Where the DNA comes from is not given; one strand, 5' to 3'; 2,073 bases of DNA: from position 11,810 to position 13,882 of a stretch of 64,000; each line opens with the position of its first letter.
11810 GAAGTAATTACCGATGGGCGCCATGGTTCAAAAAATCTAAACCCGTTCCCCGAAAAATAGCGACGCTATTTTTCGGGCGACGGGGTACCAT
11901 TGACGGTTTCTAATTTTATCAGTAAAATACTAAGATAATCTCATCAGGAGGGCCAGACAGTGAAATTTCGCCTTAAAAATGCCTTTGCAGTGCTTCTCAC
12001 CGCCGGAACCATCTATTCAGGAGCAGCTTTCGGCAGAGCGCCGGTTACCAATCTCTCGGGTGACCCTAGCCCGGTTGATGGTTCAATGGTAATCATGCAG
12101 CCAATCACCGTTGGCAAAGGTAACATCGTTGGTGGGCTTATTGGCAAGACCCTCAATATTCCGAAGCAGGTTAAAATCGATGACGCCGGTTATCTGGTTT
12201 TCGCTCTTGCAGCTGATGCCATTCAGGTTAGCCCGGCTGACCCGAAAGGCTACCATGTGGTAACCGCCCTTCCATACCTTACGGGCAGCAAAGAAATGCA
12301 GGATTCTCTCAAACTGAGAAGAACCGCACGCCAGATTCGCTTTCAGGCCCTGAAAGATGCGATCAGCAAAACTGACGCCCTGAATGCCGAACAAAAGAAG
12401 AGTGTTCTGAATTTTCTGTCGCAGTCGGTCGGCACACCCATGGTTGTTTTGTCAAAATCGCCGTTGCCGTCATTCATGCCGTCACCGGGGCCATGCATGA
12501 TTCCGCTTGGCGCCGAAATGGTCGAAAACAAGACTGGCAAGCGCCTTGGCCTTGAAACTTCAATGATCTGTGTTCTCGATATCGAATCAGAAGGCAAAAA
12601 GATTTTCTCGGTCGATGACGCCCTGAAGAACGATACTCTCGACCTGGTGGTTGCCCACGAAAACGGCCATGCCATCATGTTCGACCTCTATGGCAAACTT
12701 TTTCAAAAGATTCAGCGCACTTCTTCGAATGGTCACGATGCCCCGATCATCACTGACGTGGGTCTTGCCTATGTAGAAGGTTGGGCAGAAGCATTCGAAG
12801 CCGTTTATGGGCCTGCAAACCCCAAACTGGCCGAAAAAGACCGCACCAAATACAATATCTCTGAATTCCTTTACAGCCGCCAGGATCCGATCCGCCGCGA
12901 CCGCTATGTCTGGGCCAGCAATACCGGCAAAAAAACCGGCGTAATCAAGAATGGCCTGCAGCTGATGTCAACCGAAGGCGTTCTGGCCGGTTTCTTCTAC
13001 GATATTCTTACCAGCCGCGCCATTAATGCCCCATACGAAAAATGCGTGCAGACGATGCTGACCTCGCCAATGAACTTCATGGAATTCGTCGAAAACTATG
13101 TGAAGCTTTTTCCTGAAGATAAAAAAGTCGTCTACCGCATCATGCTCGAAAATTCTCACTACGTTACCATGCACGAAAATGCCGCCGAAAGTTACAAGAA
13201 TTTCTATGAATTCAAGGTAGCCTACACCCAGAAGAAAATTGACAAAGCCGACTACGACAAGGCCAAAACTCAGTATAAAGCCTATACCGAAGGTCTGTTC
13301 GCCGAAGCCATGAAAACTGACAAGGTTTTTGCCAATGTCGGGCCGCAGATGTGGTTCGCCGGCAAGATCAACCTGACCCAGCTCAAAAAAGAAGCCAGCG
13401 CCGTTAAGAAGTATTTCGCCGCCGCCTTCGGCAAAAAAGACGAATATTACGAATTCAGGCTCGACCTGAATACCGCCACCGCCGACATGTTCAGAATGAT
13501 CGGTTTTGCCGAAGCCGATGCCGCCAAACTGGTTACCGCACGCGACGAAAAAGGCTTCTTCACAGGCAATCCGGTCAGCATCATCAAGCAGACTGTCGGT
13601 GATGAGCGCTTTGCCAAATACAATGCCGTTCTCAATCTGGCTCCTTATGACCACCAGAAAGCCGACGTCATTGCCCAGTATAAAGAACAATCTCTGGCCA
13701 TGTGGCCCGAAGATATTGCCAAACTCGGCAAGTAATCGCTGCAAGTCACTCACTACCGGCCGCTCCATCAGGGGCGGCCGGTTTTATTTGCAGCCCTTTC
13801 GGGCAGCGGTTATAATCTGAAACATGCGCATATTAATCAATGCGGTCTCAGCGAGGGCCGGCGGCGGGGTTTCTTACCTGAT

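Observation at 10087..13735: Tandem paralogous secreted proteins: novel zincin-like core (HExxH...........) fused to a ComEA-type HhH DNA-binding domain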

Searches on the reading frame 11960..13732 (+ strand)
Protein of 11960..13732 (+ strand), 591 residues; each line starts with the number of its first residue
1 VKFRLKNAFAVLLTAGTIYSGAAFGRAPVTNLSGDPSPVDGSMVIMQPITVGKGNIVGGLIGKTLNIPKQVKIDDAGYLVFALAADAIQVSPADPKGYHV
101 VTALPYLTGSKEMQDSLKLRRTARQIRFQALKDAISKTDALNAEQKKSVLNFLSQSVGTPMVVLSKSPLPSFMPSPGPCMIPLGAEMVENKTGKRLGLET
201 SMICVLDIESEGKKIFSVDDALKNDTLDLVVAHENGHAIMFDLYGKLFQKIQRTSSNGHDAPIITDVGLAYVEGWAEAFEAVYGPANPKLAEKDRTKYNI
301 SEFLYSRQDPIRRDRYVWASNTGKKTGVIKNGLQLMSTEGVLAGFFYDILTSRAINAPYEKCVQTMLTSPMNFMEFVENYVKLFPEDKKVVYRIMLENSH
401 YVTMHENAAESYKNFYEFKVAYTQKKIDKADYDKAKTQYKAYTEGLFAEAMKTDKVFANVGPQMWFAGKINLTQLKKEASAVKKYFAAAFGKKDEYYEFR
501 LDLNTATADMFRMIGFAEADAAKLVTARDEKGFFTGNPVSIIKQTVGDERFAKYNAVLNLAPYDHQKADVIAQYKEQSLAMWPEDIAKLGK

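Call 4: search_protein_families(library=pfam, proteins=[window:11960-13732:+], max_evalue=10)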
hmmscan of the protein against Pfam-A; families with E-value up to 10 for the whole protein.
window:11960-13732:+ (591 aa): 4 families
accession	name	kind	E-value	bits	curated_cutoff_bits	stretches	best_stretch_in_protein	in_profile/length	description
PF12836.13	HHH_3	-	0.03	14.9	27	1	501-535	6-41/65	Helix-hairpin-helix motif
PF13764.11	E3_UbLigase_R4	-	0.28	9.7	23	1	372-474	652-748/809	E3 ubiquitin-protein ligase UBR4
PF03468.20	XS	-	1.4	9.8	25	1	377-440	34-98/113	XS domain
PF17022.10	PTP2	-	7.3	6.6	27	1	360-428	80-147/217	Polar tube protein 2 from Microsporidia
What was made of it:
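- Closest known: ComEA. Different: A and B score below Pfam's threshold (14.9 against 27 bits, call 4).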

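Call 5: search_protein_families(library=ncbifam, proteins=[window:11960-13732:+], max_evalue=10)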
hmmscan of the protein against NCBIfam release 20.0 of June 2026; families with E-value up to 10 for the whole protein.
window:11960-13732:+ (591 aa): 0 families

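Call 6: find_homologous_proteins(query=window:11960-13732:+)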
Query window:11960-13732:+ (591 aa): 103 proteins with E <= 0.001 among 8000 candidates.
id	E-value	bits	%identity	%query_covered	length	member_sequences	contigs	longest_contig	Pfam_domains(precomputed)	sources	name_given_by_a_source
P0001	0.0e+0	1302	97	100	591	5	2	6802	-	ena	-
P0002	0.0e+0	1224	90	99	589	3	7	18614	-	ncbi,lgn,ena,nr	ncbi:MAG TPA: hypothetical protein PKI71_07970 [Candidatus Rifleibacterium sp.]|nr:hypothetical prot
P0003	0.0e+0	1198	87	100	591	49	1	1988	-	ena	-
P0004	0.0e+0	1190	86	100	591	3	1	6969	-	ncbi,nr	ncbi:MAG: hypothetical protein PHD82_08630 [Candidatus Riflebacteria bacterium]|nr:hypothetical prot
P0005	0.0e+0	1150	83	100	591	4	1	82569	-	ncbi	-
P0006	0.0e+0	1131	82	100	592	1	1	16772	-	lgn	-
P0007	0.0e+0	1124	82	100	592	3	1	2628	-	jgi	-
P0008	0.0e+0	1088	78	100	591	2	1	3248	-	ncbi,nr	ncbi:MAG: hypothetical protein PHV05_09850 [Candidatus Riflebacteria bacterium]|nr:hypothetical prot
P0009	0.0e+0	1010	75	99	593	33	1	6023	-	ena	-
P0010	1.2e-297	1006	74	100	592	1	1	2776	-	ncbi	-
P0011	2.7e-297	1005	73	98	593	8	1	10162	-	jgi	-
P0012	5.7e-297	1004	74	100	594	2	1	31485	-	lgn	-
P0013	2.8e-293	992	73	100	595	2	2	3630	-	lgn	-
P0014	1.8e-289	979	72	100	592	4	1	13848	-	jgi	-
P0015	9.1e-288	973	72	99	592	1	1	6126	-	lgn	-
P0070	3.0e-172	592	51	91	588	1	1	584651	-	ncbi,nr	ncbi:MAG: hypothetical protein HQM10_04805 [Candidatus Riflebacteria bacterium]|nr:hypothetical prot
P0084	1.2e-110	389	53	59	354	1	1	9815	PF12836.14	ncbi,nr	ncbi:hypothetical protein HYY75_09405 [bacterium]|nr:hypothetical protein [bacterium]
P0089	3.7e-93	331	36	93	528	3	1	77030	-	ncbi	-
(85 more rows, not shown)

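Call 7: search_solved_structures(query=window:11960-13732:+, max_evalue=10)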
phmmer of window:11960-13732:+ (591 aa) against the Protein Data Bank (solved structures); distinct sequences matched with E-value up to 10: 1.
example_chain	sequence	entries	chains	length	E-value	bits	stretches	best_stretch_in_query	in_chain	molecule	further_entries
1ac5_A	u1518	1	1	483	0.48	12.1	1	371-413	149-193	KEX1(DELTA)P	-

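Call 12: search_solved_structures(query=A1, max_evalue=10, show_alignments=3)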
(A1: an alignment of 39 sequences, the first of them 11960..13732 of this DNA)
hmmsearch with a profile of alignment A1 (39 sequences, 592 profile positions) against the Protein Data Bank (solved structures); distinct sequences matched with E-value up to 10: 8.
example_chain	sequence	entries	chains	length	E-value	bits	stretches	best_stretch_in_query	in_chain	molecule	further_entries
9yi2_A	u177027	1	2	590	8.1e-05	24.6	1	492-563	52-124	Endonuclease/exonuclease/phosphatase family domain-containing protein 1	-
8dfk_A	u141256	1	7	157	0.012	17.5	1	494-564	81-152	ComE operon protein 1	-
2oce_A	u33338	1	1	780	0.056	15.2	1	493-562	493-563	Hypothetical protein PA5201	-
3bzc_A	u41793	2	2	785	0.056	15.2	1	493-562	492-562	Tex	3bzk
3n3u_A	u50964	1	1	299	0.14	13.9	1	53-165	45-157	Adenosine monophosphate-protein transferase ibpA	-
4itr_A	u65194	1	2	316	0.15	13.8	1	53-165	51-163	Adenosine monophosphate-protein transferase and cysteine protease IbpA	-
6siu_A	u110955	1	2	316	0.15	13.8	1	53-165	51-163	Protein adenylyltransferase and cysteine protease IbpA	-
8dss_A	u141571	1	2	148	0.18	13.5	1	483-535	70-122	ComE operon protein 1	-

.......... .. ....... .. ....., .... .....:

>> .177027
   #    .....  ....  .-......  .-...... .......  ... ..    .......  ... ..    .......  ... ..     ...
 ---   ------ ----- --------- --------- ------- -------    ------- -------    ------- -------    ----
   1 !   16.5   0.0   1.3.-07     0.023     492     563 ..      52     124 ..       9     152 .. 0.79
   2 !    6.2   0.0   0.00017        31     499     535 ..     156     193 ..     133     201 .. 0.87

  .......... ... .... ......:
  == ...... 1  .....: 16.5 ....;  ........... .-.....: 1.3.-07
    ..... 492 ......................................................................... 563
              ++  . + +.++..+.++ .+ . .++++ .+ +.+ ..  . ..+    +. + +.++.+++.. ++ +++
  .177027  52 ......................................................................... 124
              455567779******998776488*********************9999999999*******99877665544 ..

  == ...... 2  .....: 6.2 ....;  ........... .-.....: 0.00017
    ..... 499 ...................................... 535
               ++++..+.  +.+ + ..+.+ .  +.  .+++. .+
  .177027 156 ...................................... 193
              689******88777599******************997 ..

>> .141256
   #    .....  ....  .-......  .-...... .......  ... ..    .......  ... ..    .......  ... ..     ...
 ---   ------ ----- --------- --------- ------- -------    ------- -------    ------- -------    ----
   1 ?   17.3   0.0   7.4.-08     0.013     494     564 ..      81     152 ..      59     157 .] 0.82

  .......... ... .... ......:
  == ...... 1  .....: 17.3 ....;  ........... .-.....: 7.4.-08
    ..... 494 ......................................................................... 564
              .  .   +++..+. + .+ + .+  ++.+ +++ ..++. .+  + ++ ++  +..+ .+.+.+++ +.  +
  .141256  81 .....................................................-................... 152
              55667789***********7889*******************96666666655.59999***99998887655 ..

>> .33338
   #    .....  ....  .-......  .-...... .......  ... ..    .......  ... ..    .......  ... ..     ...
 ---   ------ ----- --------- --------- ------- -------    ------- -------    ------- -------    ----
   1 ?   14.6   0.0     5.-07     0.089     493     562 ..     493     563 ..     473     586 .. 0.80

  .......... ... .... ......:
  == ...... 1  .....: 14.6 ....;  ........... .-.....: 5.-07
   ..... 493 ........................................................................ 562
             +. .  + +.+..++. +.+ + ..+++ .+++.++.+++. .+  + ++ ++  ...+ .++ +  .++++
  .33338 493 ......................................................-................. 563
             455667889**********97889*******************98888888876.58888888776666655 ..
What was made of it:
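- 13448..13654 (+): C-terminal HHH_3-fold domain of B (about residues 497-565: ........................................). PDB profile hits: EEPD1 8e-5, ComEA 0.012, Tex 0.056 (call 12).
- Closest known: EEPD1. Same: This is the best PDB profile hit for the HhH domain (E = 8e-5, call 12).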

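Call 18: find_encoding_contigs(protein=P0070, flank=8000, max_places=2)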
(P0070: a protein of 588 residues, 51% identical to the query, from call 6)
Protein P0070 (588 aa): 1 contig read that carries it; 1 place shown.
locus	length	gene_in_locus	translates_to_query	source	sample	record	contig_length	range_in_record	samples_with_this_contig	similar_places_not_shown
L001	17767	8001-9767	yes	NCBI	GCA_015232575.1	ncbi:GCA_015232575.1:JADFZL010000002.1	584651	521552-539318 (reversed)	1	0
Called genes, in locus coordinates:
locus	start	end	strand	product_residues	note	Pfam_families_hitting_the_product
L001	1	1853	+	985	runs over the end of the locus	PF09430:EMC7_beta-sandw (faint), PF13620:CarboxypepD_reg (faint), PF13715:CarbopepD_reg_2 (faint), PF22904:NOMO1-like_2nd (faint)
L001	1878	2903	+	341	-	PF03706:LPG_synthase_TM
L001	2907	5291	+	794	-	PF00069:Pkinase, PF01636:APH (faint), PF07714:PK_Tyr_Ser-Thr, PF03109:ABC1 (weak)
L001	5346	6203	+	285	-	PF02518:HATPase_c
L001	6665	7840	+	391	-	PF00072:Response_reg, PF08668:HDOD, PF01966:HD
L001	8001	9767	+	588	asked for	-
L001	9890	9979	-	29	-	PF04002:RadC (weak)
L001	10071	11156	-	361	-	PF17761:DUF1016_N, PF06250:YhcG_C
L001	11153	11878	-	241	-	PF02384:N6_Mtase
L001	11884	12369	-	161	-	PF01966:HD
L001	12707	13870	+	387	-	-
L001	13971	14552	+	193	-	PF01965:DJ-1_PfpI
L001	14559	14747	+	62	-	-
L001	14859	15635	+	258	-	-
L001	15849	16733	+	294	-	PF26363:Phospholipase-like (faint)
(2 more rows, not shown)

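Call 19: find_encoding_contigs(protein=P0089, flank=8000, max_places=2)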
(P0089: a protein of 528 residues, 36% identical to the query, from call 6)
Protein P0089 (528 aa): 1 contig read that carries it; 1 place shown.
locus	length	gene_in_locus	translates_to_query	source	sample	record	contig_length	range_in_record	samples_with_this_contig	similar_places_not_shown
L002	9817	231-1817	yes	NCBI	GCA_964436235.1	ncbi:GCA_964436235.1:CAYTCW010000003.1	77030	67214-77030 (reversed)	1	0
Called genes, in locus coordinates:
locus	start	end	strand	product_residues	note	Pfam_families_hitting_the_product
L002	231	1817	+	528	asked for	-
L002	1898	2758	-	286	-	-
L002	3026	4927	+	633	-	PF00496:SBP_bac_5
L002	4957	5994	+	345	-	PF00005:ABC_tran, PF08352:oligo_HPY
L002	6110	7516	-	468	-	PF01979:Amidohydro_1, PF07969:Amidohydro_3 (weak)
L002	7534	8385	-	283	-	PF13414:TPR_11 (faint), PF13424:TPR_12 (faint), PF13431:TPR_17 (faint), PF00515:TPR_1 (weak), PF07719:TPR_2 (faint), PF13181:TPR_8 (weak), PF13432:TPR_16 (faint), PF21033:RMD1-3 (weak), +1 more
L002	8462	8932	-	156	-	-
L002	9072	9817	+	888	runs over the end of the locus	PF01411:tRNA-synt_2c, PF07973:tRNA_SAD, PF02272:DHHA1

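Call 22: predict_structure(alignment_id=A1)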
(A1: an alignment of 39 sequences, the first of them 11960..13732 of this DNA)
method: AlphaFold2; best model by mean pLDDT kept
length: 591 residues; sequences in the alignment: 39
mean_pLDDT: 85.8   pTM: 0.87
mean pLDDT of the five models: 85.8, 85.7, 85.2, 83.5, 81.5
residues with pLDDT >= 90: 329; 70-90: 164; 50-70: 86; < 50: 12
segments of 3 or more residues with pLDDT < 50: 53-59, 570-572
pLDDT, mean of each block of 10 residues (from residue 1): 66 78 67 89 91 49 68 90 90 94 95 96 96 90 93 93 89 74 91 89 85 79 89 96 92 66 78 92 82 71 68 76 81 92 93 95 97 97 98 96 94 95 96 97 98 96 92 63 66 74 91 92 93 94 97 95 77 64 76 57
secondary structure, 60 per line:
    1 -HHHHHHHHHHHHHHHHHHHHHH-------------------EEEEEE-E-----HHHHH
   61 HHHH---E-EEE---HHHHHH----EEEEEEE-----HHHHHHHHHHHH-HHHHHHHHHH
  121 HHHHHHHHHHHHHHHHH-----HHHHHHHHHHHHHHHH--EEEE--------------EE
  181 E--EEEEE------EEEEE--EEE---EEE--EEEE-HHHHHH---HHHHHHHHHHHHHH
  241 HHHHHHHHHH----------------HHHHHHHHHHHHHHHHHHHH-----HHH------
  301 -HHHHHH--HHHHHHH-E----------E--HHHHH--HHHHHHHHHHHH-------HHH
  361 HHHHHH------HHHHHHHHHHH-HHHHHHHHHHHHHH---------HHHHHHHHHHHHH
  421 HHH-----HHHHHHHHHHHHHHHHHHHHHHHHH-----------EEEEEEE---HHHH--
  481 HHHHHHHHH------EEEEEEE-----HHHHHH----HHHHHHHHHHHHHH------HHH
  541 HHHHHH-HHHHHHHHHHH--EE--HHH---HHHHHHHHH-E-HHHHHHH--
elements in order: H2-23 E43-48 H56-64 E70-72 H76-81 E86-92 H98-109 H111-137 H143-158 E161-164 E179-181 E184-188 E195-199 E202-204 E208-210 E213-216 H218-223 H227-250 H267-286 H302-307 H310-316 H332-336 H339-350 H358-366 H373-383 H385-398 H408-423 H429-453 E465-471 H475-478 H481-489 E496-502 H508-513 H518-531 H538-546 H548-558 H571-579 H583-589
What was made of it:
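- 12776..12802 (+): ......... of B (E273-A281) on model helix 267-286. E273 is the probable third zinc ligand. Helix assignment from call 22.
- On Gluzincin / thermolysin-like fold (clan MA(E)): HENGH 233-237 lies inside model helix 227-250 (call 22).
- On ComEA-type HhH domain (Pfam HHH_3): The PDB profile gives E = 8e-5 to 0.06 (call 12). pLDDT is 91-97 (call 22).
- Fold: AF2 model with pLDDT 85.8 and pTM 0.87 (call 22). E273 lies on the helix directly after the HExxH helix (call 22). The model's pTM of 0.87 for the whole chain suggests that the domains are packed and not beads on a string (call 22).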

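Call 36: search_protein_representatives(alignment_id=A1)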
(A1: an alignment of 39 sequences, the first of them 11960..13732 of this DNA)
Query: 39 sequences, 592 profile positions. Proteins with E-value up to 0.001 (for the whole library): 450; up to 1e-10: 173; up to 1e-30: 60. The best 150 are listed.
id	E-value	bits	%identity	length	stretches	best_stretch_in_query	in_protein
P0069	1.2e-240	816.7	-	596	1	1-590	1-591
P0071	2.3e-232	789.3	-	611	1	6-588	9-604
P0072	1.9e-218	743.3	-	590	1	1-590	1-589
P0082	6.4e-198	675.5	-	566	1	1-587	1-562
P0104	3.4e-197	673.1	-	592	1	6-586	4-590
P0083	5.9e-196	669.1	-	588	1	3-587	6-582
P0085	6.0e-181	619.5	-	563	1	1-591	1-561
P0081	1.2e-176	605.3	-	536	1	4-562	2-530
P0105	1.2e-175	601.9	-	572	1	8-589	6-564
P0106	3.4e-168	577.4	-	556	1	8-561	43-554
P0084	1.1e-166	572.4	-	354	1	240-590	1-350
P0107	5.5e-163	560.2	-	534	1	4-563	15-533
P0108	9.8e-154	529.6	-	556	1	6-557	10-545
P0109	1.6e-130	452.9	-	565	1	84-549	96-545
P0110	3.4e-123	428.8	-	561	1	99-553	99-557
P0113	5.0e-89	316.0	-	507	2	86-467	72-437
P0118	1.6e-68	248.2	-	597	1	109-543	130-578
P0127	5.7e-50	187.0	-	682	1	111-556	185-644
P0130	7.9e-49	183.2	-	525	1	176-462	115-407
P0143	8.2e-44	166.6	-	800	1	86-461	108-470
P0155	6.4e-31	124.1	-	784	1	215-535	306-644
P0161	9.5e-25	103.7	-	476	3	374-535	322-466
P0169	6.2e-21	91.1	-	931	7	486-565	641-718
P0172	1.7e-20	89.6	-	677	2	200-287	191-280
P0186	1.0e-17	80.5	-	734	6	454-570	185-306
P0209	9.6e-15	70.6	-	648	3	223-319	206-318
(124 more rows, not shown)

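Call 39: search_protein_families(library=pfam, proteins=[P0113, P0118, P0127, P0130, P0143, P0155, P0161, P0169, P0172, P0186], max_evalue=0.01)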
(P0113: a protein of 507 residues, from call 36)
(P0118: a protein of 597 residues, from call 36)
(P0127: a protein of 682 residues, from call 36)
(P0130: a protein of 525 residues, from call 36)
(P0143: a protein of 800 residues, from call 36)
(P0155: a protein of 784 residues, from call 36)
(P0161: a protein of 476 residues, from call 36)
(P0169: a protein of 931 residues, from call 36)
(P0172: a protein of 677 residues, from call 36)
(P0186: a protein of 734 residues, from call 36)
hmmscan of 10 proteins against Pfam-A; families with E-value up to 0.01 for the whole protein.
P0113 (507 aa): 0 families

P0118 (597 aa): 0 families

P0127 (682 aa): 0 families

P0130 (525 aa): 0 families

P0143 (800 aa): 0 families

P0155 (784 aa): 0 families

P0161 (476 aa): 2 families
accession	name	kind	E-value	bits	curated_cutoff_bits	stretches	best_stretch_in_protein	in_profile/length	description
PF12836.13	HHH_3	-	7.5e-07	29.6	27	1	430-472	5-47/65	Helix-hairpin-helix motif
PF03934.19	T2SSK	-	4.9e-06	27.2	24.2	1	431-474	1-44/63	Type II secretion system (T2SS), protein K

P0169 (931 aa): 12 families
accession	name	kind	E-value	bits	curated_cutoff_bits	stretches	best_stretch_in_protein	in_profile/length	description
PF12836.13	HHH_3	-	1.7e-69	230.2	27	7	651-705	3-58/65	Helix-hairpin-helix motif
PF14520.12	HHH_5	-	2e-19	70.2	27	0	12-27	39-54/57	Helix-hairpin-helix domain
PF00633.29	HHH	-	1.1e-15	57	24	0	146-160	15-29/30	Helix-hairpin-helix motif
PF14579.12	HHH_6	-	4.8e-13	49.6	25.6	0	666-695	30-59/90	Helix-hairpin-helix motif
PF03934.19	T2SSK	-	2.1e-09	38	24.2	0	416-452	16-51/63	Type II secretion system (T2SS), protein K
PF22525.1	H2TH_5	-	8.6e-08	32.5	27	0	128-161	17-47/71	S13-like H2TH domain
PF02371.22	Transposase_20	-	9.9e-07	29.5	21.3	0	146-175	6-35/87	Transposase IS116/IS110/IS902 family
PF20648.2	DUF6809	-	0.00026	22.2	27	0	51-70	1-20/85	Family of unknown function (DUF6809)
PF06241.17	Castor_Poll_mid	-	0.00048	20.5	26.7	0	290-314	22-46/104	Castor and Pollux, part of voltage-gated ion channel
PF11798.14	IMS_HHH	-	0.00058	20.4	24.4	0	147-159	16-27/32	IMS family HHH motif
PF11504.14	Colicin_Ia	-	0.00086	19.8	25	0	412-442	30-60/72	Colicin Ia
PF01367.25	5_3_exonuc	-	0.0011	19.9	40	0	147-165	23-41/97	5'-3' exonuclease, C-terminal SAM fold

P0172 (677 aa): 0 families

P0186 (734 aa): 22 families
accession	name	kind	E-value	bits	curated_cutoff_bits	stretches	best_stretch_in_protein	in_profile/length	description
PF12836.13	HHH_3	-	5.8e-128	417.6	27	6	137-196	5-64/65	Helix-hairpin-helix motif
PF14579.12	HHH_6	-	5e-40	136.1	25.6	6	245-282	25-62/90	Helix-hairpin-helix motif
PF00633.29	HHH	-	1.1e-36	123.1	24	3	516-541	5-30/30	Helix-hairpin-helix motif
PF14520.12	HHH_5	-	8.9e-34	116.2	27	5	426-451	28-53/57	Helix-hairpin-helix domain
PF12826.13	HHH_2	-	5.3e-23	81.4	27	0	516-542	29-55/64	Helix-hairpin-helix motif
PF03118.21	RNA_pol_A_CTD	-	1.3e-22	79.7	23.8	0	76-98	44-66/67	Bacterial RNA polymerase, alpha chain C terminal domain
PF03934.19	T2SSK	-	9.8e-22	77.5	24.2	0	238-295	2-60/63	Type II secretion system (T2SS), protein K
PF06514.17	PsbU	-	1.2e-20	73.7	24.5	0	232-287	10-61/93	Photosystem II 12 kDa extrinsic protein (PsbU)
PF14716.13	HHH_8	-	9.9e-19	67.9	30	0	509-542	37-68/73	Helix-hairpin-helix domain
PF21176.3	RecR_HhH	-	2.9e-18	65.8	27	0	144-162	4-22/45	RecR, helix-hairpin-helix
PF04919.18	DUF655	-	2.2e-12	47.7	22.2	0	436-484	119-166/181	Protein of unknown function (DUF655)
PF21687.3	T2SSK_1st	-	2e-10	41.8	26.2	0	538-570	68-100/107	Type II secretion system (T2SS), protein K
PF01367.25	5_3_exonuc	-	7.7e-07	30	40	0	521-579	17-74/97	5'-3' exonuclease, C-terminal SAM fold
PF12482.14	DUF3701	-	2e-06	28.3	26.9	0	343-364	51-72/93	Phage integrase protein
PF11798.14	IMS_HHH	-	3.3e-06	27.5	24.4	0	247-261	13-27/32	IMS family HHH motif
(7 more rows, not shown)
